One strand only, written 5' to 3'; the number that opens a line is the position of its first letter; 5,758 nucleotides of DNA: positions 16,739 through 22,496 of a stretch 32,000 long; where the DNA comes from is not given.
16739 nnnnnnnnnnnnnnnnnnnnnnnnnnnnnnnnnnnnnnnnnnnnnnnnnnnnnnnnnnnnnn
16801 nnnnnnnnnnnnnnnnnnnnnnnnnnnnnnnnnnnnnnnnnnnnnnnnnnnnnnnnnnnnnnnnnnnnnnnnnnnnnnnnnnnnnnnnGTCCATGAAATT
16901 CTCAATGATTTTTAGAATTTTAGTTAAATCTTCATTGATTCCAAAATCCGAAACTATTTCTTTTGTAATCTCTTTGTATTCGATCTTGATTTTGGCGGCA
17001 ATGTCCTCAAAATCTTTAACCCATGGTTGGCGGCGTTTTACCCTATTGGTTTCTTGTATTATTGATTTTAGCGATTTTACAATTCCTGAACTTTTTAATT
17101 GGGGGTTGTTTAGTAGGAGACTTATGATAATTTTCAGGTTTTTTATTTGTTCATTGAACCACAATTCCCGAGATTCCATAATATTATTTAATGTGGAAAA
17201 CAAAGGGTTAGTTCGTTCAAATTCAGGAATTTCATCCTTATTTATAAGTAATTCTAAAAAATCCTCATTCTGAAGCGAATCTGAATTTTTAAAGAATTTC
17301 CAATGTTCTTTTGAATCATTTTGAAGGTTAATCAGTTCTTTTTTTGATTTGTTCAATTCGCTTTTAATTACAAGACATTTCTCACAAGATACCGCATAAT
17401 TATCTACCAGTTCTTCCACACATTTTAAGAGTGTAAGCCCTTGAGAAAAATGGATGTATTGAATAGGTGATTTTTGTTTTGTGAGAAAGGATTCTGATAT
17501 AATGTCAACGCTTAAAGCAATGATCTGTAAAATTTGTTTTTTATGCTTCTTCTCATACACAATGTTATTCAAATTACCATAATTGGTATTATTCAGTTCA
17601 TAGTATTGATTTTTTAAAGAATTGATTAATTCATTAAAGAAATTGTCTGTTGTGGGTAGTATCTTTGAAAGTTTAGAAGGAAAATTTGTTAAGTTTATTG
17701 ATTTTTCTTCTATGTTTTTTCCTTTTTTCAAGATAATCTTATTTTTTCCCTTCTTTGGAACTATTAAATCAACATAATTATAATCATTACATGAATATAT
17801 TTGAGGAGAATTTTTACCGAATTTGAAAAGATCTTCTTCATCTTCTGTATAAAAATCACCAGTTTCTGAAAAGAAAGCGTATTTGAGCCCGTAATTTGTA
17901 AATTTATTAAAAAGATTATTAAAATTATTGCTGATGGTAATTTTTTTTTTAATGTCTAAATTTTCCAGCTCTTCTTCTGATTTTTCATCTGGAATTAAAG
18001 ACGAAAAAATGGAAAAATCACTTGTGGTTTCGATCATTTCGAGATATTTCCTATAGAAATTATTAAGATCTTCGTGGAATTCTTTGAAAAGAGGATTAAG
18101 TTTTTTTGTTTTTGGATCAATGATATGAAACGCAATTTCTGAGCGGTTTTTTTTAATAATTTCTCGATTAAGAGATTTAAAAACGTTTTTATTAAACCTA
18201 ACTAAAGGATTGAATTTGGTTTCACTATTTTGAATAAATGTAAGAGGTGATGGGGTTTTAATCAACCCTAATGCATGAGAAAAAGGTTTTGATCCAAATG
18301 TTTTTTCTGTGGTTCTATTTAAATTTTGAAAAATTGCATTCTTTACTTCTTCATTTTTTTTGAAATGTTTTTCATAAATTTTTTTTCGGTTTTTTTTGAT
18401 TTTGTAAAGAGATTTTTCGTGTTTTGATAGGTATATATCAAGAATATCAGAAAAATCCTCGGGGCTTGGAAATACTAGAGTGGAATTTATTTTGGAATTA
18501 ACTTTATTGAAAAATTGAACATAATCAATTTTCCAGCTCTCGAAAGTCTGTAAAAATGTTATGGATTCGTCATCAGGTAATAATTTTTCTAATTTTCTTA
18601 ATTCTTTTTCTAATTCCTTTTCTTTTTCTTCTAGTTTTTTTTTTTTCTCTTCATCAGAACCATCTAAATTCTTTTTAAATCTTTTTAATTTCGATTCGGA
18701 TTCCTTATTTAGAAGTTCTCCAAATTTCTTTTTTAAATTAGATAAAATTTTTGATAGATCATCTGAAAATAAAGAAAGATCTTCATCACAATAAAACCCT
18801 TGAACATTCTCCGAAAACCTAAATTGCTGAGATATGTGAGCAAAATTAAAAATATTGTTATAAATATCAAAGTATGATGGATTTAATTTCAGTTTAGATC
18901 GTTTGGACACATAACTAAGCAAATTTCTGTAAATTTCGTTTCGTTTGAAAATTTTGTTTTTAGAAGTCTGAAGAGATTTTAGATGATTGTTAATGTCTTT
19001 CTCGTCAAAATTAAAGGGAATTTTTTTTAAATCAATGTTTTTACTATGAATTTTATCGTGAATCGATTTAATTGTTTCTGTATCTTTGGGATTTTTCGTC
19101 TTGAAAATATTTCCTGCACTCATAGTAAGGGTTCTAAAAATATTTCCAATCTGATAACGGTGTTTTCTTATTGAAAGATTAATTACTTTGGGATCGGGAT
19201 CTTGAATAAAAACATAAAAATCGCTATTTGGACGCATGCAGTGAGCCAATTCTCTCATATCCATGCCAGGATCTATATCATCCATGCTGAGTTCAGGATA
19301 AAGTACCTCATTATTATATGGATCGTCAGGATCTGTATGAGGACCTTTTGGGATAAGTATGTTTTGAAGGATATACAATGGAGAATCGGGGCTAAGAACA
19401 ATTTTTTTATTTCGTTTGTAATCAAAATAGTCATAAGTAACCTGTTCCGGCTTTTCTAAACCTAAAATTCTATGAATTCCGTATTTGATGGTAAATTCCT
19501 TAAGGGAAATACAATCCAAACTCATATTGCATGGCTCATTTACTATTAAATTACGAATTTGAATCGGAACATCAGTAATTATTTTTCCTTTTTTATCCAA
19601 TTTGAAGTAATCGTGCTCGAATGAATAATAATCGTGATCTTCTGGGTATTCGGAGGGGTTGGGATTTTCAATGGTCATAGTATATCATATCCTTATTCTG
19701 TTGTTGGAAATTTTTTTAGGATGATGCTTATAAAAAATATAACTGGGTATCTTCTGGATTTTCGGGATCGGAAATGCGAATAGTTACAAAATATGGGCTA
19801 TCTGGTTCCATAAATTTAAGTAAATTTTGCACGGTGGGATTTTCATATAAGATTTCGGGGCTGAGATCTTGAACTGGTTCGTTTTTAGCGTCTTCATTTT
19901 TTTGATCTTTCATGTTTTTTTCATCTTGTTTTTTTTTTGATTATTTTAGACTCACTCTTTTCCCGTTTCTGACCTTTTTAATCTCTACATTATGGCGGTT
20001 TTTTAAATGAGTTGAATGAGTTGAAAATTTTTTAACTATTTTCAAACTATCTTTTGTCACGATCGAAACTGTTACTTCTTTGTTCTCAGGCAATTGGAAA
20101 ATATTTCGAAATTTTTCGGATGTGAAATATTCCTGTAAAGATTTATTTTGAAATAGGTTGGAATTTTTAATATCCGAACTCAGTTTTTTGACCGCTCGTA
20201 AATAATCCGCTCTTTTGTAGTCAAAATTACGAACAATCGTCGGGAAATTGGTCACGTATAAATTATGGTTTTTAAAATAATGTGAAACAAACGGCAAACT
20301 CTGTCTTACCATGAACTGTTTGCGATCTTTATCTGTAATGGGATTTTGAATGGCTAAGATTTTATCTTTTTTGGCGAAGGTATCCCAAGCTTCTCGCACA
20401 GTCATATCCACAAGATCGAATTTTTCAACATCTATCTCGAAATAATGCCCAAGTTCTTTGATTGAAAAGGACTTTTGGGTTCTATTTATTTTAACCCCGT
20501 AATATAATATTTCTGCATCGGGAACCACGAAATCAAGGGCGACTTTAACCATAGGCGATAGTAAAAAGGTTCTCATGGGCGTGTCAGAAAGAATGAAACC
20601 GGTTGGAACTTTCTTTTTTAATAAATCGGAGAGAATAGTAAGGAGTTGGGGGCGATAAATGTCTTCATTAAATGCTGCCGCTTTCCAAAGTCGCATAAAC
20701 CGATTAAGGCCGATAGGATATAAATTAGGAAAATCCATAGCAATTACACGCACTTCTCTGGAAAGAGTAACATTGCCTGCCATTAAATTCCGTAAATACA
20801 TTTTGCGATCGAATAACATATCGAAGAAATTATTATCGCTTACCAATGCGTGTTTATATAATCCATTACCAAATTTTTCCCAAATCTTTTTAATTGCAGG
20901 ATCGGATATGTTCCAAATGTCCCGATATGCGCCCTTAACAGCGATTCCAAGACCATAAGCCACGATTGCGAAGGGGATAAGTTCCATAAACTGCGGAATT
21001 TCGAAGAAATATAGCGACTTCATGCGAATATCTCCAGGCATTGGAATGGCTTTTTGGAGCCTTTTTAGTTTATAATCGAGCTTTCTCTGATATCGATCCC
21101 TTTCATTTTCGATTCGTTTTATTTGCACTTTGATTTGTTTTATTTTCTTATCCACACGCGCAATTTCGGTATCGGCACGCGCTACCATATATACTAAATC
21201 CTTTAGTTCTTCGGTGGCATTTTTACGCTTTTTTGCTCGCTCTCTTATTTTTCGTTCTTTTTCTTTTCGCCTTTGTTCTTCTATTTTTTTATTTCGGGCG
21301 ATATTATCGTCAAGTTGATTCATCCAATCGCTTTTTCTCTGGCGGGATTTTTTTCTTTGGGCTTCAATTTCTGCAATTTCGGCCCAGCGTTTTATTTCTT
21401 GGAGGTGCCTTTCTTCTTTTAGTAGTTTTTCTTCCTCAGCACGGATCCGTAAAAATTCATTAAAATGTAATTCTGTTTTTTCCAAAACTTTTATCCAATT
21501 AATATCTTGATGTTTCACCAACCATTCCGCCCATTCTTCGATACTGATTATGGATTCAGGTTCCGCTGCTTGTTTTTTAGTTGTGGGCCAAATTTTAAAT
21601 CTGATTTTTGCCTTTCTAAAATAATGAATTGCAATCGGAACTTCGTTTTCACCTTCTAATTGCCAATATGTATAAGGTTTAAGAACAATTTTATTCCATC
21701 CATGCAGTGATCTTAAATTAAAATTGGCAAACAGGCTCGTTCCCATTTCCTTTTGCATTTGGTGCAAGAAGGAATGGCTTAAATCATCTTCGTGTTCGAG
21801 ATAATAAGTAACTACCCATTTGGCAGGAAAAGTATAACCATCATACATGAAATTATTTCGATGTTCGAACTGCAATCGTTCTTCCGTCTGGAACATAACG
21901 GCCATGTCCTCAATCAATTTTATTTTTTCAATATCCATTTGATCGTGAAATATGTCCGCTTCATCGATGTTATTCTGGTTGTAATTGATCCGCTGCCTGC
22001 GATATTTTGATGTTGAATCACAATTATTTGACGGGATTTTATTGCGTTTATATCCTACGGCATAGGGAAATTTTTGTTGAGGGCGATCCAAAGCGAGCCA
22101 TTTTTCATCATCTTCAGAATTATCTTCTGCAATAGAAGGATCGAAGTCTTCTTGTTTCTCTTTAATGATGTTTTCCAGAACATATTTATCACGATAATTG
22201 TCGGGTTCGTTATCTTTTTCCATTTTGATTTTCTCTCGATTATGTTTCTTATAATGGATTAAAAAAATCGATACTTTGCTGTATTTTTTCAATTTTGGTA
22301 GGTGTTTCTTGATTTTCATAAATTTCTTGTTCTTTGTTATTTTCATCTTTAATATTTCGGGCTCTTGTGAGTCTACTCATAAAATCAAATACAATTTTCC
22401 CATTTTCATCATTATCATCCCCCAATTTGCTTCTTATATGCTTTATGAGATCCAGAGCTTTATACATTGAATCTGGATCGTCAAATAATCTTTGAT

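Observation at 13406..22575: Co-directional four-gene cassette (108 aa, ~760 aa, 61 aa, 2,090 aa) as a candidate undescribed system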

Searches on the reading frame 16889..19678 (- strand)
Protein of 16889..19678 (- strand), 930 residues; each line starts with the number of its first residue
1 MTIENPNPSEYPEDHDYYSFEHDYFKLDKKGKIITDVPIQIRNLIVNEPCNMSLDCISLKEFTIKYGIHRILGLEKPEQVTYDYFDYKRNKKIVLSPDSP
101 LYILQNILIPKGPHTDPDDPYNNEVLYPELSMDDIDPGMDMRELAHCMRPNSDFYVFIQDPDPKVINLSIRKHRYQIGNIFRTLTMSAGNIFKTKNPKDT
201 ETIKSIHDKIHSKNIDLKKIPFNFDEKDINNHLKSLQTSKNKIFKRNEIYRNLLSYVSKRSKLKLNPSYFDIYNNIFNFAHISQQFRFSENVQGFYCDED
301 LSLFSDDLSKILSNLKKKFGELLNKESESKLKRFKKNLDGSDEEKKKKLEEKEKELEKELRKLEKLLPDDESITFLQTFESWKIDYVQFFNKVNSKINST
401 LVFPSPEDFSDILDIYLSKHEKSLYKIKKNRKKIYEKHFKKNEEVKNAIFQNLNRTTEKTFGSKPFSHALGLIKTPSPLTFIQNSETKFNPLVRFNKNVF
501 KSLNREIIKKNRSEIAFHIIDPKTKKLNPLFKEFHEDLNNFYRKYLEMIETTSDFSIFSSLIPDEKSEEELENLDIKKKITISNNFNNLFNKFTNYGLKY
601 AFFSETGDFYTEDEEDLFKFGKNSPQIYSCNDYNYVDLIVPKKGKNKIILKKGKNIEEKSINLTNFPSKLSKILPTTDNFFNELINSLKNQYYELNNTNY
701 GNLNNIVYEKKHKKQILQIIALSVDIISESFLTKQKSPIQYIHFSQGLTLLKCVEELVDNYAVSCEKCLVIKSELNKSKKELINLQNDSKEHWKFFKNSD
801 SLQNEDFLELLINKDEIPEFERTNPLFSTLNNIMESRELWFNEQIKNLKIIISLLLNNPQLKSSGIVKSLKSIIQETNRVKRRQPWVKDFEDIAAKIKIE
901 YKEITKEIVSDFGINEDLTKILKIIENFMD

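Call 73: predict_structure(alignment_id=A6)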
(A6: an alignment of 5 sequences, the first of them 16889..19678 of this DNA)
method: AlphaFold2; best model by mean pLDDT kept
length: 930 residues; sequences in the alignment: 5
mean_pLDDT: 39.1   pTM: 0.22
mean pLDDT of the five models: 39.1, 38.1, 37.5, 37.1, 36.6
residues with pLDDT >= 90: 0; 70-90: 77; 50-70: 126; < 50: 727
segments of 3 or more residues with pLDDT < 50: 3-35, 37-40, 46-58, 83-312, 370-417, 441-775, 777-836
pLDDT, mean of each block of 10 residues (from residue 1): 41 30 36 44 49 41 59 60 41 33 27 32 27 29 29 26 26 25 24 25 31 29 32 35 37 38 33 38 36 31 35 56 71 73 77 75 54 36 35 33 34 48 63 58 42 32 25 22 25 22 25 27 43 38 31 28 27 26 29 24 22 23 22 22 26 27 25 28 35 28 25 33 30 30 34 40 34 45 44 35 36 35 30 50 70 69 71 77 62 77 71 58 59
secondary structure, 60 per line:
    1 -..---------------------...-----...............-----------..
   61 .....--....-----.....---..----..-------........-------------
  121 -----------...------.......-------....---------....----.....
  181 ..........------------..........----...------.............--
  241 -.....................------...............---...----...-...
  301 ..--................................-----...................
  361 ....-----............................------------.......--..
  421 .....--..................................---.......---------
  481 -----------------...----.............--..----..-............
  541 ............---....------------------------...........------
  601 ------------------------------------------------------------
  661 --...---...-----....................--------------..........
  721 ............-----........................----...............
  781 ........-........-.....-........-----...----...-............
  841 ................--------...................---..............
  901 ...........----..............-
elements in order (helices of 4 or more, strands of 3 or more residues): E25-27 E33-36 H37-47 H59-65 H68-71 H100-107 H141-147 E155-158 E168-171 H176-190 H203-212 H226-238 H242-262 H269-283 E287-289 E294-296 H298-302 H305-336 H342-364 H370-397 H410-416 H419-425 H428-461 H465-471 H505-517 H529-552 H556-559 H584-594 H677-696 H711-732 H738-761 H766-788 H790-797 H799-803 H805-812 H829-856 H865-883 H887-911 H916-929

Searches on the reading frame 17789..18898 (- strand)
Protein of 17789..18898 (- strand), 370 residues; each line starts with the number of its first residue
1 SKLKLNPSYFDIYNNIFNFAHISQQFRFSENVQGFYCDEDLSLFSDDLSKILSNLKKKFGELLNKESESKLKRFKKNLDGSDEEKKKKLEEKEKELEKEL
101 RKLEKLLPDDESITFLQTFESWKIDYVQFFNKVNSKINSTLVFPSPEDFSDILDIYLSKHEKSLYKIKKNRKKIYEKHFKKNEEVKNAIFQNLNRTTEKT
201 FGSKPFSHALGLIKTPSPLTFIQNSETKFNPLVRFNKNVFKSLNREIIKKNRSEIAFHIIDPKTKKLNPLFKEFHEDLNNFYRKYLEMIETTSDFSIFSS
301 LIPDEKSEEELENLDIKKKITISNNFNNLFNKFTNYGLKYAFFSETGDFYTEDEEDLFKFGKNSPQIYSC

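Call 94: search_protein_families(library=pfam, proteins=[window:17789-18898:-], max_evalue=5)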
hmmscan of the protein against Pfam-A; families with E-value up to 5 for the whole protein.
window:17789-18898:- (370 aa): 8 families
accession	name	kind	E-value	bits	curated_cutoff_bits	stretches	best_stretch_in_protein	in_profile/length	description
PF25600.1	TRIM_CC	-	0.00099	19.4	30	1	83-124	63-104/142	TRIM protein coiled-coil region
PF04096.20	Nucleoporin2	-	0.016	15.7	28.4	1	56-125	74-139/148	Nup98-96 autopeptidase S59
PF05502.18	Dynactin_p62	-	0.026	13.8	25.3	1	52-183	115-243/477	Dynactin p62 family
PF04288.19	MukE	-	0.23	10.7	25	0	57-105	110-158/229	MukE-like family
PF24154.1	Tis1_ImmP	-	1.2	9.7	27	1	154-192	13-52/74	Tis1 immunity protein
PF07739.18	TipAS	-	1.5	9.8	23.8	1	68-113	12-59/117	TipAS antibiotic-recognition domain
PF07851.19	TMEM120A-B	-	2.3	7.8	29.8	1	40-117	27-98/324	TMEM120A/B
PF08965.17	Aca2_YdiL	-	2.4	8.8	23.8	1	302-353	43-91/118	Aca2/YdiL-like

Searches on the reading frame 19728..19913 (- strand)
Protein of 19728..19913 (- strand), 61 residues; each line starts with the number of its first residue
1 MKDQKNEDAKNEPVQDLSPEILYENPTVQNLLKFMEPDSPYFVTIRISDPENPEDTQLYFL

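Call 4: search_protein_families(library=pfam, proteins=[window:19728-19913:-], max_evalue=0.1)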
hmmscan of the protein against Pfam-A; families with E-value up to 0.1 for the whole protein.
window:19728-19913:- (61 aa): 0 families

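Call 5: search_protein_families(library=ncbifam, proteins=[window:19728-19913:-], max_evalue=0.1)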
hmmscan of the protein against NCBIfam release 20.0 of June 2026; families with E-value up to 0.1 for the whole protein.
window:19728-19913:- (61 aa): 0 families

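Call 16: search_protein_families(library=padloc, proteins=[P0001, P0002, P0004, P0005, P0006], max_evalue=0.1)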
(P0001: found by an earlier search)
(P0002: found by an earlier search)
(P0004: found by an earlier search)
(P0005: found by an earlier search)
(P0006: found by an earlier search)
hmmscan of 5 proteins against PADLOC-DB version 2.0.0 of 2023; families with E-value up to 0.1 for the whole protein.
P0001 (2090 aa): 4 families
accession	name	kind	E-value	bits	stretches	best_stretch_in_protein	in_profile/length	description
PDLC01039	Csx1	-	7.7e-06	23.7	1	1646-1836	151-279/315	found elsewhere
PDLC01691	Cas12f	-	1.2e-05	23.4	1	1616-1836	124-296/332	CAS-V-F; effector__SPE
PDLC03864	LmuB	-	0.049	10.1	1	1378-1519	402-544/657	-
PDLC00504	JetC1|JetC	-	0.092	8.7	1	1389-1532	298-439/1144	DUF3584 domain; MukB-like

P0002 (61 aa): 0 families

P0004 (760 aa): 1 family
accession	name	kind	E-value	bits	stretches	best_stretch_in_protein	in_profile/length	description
PDLC01575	Csm2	-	0.046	12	1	315-375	14-72/98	CAS-III-A; effector_SS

P0005 (108 aa): 0 families

P0006 (272 aa): 0 families

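Call 17: search_protein_families(library=phrogs, proteins=[P0001, P0002, P0004, P0005, P0006], max_evalue=0.1)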
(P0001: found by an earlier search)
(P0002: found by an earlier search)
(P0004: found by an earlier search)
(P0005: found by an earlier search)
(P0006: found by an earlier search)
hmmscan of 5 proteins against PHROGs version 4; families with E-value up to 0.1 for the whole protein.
P0001 (2090 aa): 5 families
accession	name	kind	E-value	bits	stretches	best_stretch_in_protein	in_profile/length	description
phrog_506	-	integration and excision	2.5e-15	57.5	1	1600-1836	142-330/403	transposase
phrog_12300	-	integration and excision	2.4e-09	37.8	1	1768-1835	137-205/286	transposase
phrog_5328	-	unknown function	0.0049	18.3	1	1395-1464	10-80/101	-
phrog_1219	-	tail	0.0052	17.5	1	1377-1449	65-138/233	tail needle protein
phrog_17087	-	unknown function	0.007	17.5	0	1773-1837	33-97/141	-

P0002 (61 aa): 0 families

P0004 (760 aa): 0 families

P0005 (108 aa): 0 families

P0006 (272 aa): 1 family
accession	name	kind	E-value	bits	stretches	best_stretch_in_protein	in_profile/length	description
phrog_34025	-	unknown function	0.0081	16.5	1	71-203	81-204/277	-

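Call 70: search_protein_families(library=pfam, proteins=[L001:4070-5371:+, L001:1603-2277:-, L001:2282-2764:+, L001:1-1511:-], max_evalue=0.01)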
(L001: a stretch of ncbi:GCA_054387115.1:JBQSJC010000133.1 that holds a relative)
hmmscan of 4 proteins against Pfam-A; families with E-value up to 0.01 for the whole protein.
L001:4070-5371:+ (434 aa): 0 families

L001:1603-2277:- (224 aa): 0 families

L001:2282-2764:+ (160 aa): 2 families
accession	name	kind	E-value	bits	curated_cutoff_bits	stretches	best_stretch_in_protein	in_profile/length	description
PF07927.17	HicA_toxin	-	0.00045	20.7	27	1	3-57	8-57/58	HicA toxin of bacterial toxin-antitoxin,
PF02244.21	Propep_M14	-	0.0065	17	22.1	0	23-61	25-60/73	Carboxypeptidase activation peptide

L001:1-1511:- (503 aa): 3 families
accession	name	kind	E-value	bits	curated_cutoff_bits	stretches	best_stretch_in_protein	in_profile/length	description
PF18884.5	TSP3_bac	-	2.3e-07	30.9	25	2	388-408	1-20/22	Bacterial TSP3 repeat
PF08309.17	LVIVD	-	0.00037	20.2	20.2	0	175-199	9-33/42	LVIVD repeat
PF03495.19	Binary_toxB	-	0.00093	19.8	25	1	388-447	2-61/78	Clostridial binary toxin B/anthrax toxin PA Ca-binding domain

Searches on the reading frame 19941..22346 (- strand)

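Call 4: search_protein_families(library=pfam, proteins=[window:19941-22346:-], max_evalue=0.1)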
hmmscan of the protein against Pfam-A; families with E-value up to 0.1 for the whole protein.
window:19941-22346:- (801 aa): 0 families

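Call 5: search_protein_families(library=ncbifam, proteins=[window:19941-22346:-], max_evalue=0.1)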
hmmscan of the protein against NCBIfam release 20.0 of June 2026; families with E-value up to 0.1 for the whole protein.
window:19941-22346:- (801 aa): 0 families

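Call 16: search_protein_families(library=padloc, proteins=[P0001, P0002, P0004, P0005, P0006], max_evalue=0.1)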
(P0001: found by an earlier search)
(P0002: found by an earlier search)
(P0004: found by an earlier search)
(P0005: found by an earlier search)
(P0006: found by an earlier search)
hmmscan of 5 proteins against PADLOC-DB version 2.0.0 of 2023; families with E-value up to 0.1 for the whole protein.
P0001 (2090 aa): 4 families
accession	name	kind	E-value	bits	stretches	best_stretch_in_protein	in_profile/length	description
PDLC01039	Csx1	-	7.7e-06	23.7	1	1646-1836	151-279/315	found elsewhere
PDLC01691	Cas12f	-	1.2e-05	23.4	1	1616-1836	124-296/332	CAS-V-F; effector__SPE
PDLC03864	LmuB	-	0.049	10.1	1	1378-1519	402-544/657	-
PDLC00504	JetC1|JetC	-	0.092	8.7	1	1389-1532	298-439/1144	DUF3584 domain; MukB-like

P0002 (61 aa): 0 families

P0004 (760 aa): 1 family
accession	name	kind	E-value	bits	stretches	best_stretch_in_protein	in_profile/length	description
PDLC01575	Csm2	-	0.046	12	1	315-375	14-72/98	CAS-III-A; effector_SS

P0005 (108 aa): 0 families

P0006 (272 aa): 0 families

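Call 17: search_protein_families(library=phrogs, proteins=[P0001, P0002, P0004, P0005, P0006], max_evalue=0.1)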
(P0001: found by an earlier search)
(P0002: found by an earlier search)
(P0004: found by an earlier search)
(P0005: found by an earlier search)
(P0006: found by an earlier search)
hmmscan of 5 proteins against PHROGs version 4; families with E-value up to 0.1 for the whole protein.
P0001 (2090 aa): 5 families
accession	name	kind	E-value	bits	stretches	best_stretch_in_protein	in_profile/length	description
phrog_506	-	integration and excision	2.5e-15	57.5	1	1600-1836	142-330/403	transposase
phrog_12300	-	integration and excision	2.4e-09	37.8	1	1768-1835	137-205/286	transposase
phrog_5328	-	unknown function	0.0049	18.3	1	1395-1464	10-80/101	-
phrog_1219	-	tail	0.0052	17.5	1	1377-1449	65-138/233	tail needle protein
phrog_17087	-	unknown function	0.007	17.5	0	1773-1837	33-97/141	-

P0002 (61 aa): 0 families

P0004 (760 aa): 0 families

P0005 (108 aa): 0 families

P0006 (272 aa): 1 family
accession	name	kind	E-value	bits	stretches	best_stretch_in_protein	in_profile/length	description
phrog_34025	-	unknown function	0.0081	16.5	1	71-203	81-204/277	-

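Call 70: search_protein_families(library=pfam, proteins=[L001:4070-5371:+, L001:1603-2277:-, L001:2282-2764:+, L001:1-1511:-], max_evalue=0.01)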
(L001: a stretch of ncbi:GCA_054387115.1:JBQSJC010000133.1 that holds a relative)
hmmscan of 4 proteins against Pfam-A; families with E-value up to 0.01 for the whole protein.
L001:4070-5371:+ (434 aa): 0 families

L001:1603-2277:- (224 aa): 0 families

L001:2282-2764:+ (160 aa): 2 families
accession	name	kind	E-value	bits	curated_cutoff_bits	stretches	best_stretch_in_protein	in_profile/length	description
PF07927.17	HicA_toxin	-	0.00045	20.7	27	1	3-57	8-57/58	HicA toxin of bacterial toxin-antitoxin,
PF02244.21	Propep_M14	-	0.0065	17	22.1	0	23-61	25-60/73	Carboxypeptidase activation peptide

L001:1-1511:- (503 aa): 3 families
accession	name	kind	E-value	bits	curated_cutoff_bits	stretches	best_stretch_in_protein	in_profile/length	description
PF18884.5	TSP3_bac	-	2.3e-07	30.9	25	2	388-408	1-20/22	Bacterial TSP3 repeat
PF08309.17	LVIVD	-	0.00037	20.2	20.2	0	175-199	9-33/42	LVIVD repeat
PF03495.19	Binary_toxB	-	0.00093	19.8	25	1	388-447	2-61/78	Clostridial binary toxin B/anthrax toxin PA Ca-binding domain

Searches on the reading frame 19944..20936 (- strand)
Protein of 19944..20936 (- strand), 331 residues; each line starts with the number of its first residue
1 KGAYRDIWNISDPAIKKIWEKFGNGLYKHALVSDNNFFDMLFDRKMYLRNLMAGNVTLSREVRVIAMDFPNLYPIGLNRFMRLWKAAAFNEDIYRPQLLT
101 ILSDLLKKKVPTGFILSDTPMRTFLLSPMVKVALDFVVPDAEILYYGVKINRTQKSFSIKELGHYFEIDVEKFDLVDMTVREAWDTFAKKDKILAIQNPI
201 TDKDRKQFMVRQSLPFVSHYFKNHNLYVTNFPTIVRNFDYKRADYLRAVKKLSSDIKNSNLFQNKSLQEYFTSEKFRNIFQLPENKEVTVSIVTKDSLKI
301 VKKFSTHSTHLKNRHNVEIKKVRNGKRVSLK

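Call 45: find_related_loci(query=A2, collection=genome_contigs, flank=10000)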
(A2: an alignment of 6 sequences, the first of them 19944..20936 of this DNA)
Query A2 (331 aa) in genome_contigs; peptide patterns used: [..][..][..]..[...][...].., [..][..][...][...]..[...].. (x = any residue, [..] = any of these).
157 stretches matched a pattern, but none encodes a relative of the query by tblastn (E <= 1e-3).

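Call 46: find_related_loci(query=A2, collection=viral_contigs, flank=10000)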
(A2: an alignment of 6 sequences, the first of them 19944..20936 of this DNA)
Query A2 (331 aa) in viral_contigs; peptide patterns used: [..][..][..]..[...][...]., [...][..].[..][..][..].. (x = any residue, [..] = any of these).
510 stretches matched a pattern, but none encodes a relative of the query by tblastn (E <= 1e-3).

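Call 59: search_solved_structures(query=A2, max_evalue=10)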
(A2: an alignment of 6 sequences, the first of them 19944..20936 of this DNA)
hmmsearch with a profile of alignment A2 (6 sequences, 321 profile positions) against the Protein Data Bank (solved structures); distinct sequences matched with E-value up to 10: 1.
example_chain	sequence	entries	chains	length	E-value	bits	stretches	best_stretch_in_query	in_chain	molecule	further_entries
4d7q_A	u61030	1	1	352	1.9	11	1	219-281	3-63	RALF, PROLINE/BETAINE TRANSPORTER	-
